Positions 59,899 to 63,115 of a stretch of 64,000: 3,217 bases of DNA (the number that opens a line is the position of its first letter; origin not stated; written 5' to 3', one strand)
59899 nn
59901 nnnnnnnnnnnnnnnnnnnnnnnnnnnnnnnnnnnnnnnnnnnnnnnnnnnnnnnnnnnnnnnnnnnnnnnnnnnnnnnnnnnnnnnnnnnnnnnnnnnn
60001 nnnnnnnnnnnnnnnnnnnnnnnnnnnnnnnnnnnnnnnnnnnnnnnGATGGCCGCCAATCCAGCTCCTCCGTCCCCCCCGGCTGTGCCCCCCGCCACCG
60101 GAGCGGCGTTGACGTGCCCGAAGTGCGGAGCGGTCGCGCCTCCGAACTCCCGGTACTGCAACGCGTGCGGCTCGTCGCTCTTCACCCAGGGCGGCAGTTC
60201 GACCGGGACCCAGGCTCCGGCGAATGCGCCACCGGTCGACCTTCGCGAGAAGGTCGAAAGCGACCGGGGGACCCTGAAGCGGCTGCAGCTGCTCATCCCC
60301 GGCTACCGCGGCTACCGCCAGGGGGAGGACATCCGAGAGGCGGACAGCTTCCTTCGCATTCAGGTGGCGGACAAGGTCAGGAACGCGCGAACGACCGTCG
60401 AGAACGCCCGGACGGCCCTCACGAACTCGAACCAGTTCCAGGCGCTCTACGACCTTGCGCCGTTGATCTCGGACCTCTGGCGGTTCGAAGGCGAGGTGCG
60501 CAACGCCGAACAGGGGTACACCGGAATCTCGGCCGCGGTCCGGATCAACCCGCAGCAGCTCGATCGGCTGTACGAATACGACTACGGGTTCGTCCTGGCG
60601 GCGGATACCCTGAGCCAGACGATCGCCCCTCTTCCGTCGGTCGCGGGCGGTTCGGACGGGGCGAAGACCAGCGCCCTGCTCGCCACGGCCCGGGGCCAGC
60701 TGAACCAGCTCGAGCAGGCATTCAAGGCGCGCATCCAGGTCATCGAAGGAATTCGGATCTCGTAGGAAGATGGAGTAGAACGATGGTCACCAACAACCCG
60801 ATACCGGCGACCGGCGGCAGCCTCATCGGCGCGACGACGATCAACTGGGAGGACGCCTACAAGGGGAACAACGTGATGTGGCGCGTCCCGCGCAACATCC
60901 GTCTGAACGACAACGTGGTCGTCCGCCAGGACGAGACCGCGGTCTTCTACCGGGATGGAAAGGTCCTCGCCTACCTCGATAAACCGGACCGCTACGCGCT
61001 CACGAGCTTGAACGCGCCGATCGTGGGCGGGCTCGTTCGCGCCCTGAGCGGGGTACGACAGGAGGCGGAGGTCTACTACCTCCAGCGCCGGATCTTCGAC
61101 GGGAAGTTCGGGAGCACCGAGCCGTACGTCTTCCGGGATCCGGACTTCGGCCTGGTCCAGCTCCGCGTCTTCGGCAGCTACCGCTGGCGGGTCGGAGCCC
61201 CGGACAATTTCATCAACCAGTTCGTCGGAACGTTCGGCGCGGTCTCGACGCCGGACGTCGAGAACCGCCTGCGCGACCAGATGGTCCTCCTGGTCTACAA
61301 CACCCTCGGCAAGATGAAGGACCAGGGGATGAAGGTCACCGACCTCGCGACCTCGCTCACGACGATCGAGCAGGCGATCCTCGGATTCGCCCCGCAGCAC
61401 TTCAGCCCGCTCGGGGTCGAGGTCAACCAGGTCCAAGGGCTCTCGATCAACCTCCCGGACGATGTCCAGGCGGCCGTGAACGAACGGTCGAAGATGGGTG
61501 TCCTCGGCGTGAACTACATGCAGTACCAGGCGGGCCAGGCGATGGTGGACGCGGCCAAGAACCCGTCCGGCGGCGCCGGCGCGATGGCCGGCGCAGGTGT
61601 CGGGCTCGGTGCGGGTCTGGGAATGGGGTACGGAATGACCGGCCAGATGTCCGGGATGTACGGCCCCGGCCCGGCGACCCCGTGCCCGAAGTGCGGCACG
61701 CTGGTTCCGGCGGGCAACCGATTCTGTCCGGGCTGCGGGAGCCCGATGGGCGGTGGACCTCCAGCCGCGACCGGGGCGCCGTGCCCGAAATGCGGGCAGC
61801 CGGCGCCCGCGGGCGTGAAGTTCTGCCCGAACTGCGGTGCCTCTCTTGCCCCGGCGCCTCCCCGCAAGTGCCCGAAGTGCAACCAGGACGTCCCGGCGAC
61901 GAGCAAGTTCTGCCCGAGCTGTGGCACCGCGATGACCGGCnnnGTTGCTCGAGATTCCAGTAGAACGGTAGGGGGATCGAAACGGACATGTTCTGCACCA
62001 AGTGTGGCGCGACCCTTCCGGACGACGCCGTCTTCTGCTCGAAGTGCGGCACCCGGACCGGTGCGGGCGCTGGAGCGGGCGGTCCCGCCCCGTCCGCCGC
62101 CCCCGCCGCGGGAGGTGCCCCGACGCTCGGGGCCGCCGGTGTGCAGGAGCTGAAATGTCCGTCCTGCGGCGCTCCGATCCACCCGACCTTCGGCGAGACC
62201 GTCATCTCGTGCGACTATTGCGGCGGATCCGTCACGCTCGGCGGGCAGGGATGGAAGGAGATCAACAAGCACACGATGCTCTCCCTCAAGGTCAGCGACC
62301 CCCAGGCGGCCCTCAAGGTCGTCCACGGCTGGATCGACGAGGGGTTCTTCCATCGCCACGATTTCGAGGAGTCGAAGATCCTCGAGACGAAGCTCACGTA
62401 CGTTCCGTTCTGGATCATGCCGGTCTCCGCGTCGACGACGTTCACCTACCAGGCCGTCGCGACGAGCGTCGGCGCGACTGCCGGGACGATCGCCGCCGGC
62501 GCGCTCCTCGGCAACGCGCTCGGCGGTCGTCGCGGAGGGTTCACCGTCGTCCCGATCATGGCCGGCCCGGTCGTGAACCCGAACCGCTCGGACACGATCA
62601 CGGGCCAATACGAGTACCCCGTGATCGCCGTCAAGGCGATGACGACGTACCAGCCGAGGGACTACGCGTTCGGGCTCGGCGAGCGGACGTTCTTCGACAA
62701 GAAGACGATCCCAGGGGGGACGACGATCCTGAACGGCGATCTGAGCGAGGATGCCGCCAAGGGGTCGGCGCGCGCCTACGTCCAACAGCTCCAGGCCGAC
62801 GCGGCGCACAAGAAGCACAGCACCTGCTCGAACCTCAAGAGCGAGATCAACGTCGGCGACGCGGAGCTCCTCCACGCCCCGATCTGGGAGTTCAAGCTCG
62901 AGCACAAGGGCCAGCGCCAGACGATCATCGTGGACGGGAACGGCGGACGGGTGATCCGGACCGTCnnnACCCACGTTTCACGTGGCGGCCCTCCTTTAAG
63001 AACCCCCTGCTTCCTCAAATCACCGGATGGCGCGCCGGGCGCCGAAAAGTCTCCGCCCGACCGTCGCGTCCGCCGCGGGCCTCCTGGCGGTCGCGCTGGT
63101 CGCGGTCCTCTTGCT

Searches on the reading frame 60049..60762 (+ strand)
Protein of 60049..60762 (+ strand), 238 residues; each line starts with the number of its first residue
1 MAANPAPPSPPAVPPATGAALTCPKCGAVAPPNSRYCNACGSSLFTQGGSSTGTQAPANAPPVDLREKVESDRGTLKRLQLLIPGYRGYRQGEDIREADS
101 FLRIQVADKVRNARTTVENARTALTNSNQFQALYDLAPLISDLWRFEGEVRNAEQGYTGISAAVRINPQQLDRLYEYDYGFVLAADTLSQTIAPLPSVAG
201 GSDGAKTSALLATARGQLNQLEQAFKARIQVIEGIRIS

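Call 23: search_protein_families(library=pfam, proteins=[window:60049-60762:+], max_evalue=0.00001)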
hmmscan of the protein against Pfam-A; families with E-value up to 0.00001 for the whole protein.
window:60049-60762:+ (238 aa): 1 family
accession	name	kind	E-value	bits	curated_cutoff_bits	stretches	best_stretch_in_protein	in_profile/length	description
PF13240.11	Zn_Ribbon_1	-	3.5e-06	27.1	25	1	23-44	2-23/23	zinc-ribbon domain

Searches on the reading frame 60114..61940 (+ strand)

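Call 56: search_protein_families(library=pfam, proteins=[window:60114-61940:+], max_evalue=0.00001)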
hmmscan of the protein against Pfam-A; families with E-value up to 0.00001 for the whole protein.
window:60114-61940:+ (609 aa): 6 families
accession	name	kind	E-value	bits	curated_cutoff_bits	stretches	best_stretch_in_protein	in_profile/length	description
PF13421.11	Band_7_1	-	3.4e-32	112.2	24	1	257-463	3-211/211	SPFH domain-Band 7 family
PF13240.11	Zn_Ribbon_1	-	1.3e-20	72.9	25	3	557-578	2-23/23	zinc-ribbon domain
PF12773.13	DZR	-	8.8e-17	61.4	27.3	1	557-604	1-45/45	Double zinc ribbon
PF17032.10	Zn_ribbon_15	-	1.4e-11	45.5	28.9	0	515-542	46-73/73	zinc-ribbon family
PF13248.11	Zn_ribbon_3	-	1.5e-11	43.7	27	0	556-576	4-24/26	zinc-ribbon domain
PF24460.1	DUF7575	-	2.2e-06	27.4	28.5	0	554-578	3-27/28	Domain of unknown function (DUF7575)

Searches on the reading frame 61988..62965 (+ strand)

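Call 23: search_protein_families(library=pfam, proteins=[window:61988-62965:+], max_evalue=0.00001)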
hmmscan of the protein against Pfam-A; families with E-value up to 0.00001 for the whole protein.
window:61988-62965:+ (326 aa): 2 families
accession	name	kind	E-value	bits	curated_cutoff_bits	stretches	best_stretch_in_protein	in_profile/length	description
PF13240.11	Zn_Ribbon_1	-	7.8e-10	38.7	25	1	2-22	1-21/23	zinc-ribbon domain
PF12773.13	DZR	-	6.5e-09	36.3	27.3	1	3-79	1-45/45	Double zinc ribbon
